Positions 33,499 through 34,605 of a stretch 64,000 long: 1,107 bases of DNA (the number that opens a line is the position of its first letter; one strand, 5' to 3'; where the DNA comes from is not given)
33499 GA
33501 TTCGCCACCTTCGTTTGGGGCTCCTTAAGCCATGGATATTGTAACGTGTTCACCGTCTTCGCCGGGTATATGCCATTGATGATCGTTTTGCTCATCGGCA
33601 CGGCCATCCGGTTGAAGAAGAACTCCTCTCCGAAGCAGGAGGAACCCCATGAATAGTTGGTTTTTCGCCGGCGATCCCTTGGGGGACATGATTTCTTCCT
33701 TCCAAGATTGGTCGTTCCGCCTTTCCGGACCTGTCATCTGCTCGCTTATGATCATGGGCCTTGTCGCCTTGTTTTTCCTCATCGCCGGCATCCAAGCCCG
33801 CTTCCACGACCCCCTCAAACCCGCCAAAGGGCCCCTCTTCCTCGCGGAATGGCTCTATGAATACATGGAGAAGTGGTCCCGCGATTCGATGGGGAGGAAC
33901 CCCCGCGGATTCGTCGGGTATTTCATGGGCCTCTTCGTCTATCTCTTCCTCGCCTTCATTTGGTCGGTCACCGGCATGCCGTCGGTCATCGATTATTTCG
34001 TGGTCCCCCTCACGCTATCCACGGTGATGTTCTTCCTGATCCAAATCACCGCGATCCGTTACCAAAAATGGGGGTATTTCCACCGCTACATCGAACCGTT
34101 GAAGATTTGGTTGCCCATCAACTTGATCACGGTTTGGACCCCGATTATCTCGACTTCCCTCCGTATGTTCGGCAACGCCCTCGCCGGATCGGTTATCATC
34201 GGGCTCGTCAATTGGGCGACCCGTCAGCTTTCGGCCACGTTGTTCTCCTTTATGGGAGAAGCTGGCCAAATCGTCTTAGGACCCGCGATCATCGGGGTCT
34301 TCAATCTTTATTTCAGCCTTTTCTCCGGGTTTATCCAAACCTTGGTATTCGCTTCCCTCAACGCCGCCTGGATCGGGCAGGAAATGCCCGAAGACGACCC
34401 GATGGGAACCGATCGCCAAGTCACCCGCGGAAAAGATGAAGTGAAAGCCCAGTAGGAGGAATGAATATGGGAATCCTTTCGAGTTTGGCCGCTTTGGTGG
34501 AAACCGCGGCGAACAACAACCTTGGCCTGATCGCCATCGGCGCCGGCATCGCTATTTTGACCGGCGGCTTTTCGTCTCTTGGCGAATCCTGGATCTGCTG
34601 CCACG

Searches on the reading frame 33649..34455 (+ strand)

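Call 37: search_protein_families(library=pfam, proteins=[window:33649-34455:+], max_evalue=0.0001)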
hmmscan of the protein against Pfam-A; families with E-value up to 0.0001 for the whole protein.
window:33649-34455:+ (268 aa): 1 family
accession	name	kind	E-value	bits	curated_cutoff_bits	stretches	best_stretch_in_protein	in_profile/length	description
PF00119.25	ATP-synt_A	-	5.4e-28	98.8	33.9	1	32-242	4-216/217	ATP synthase A chain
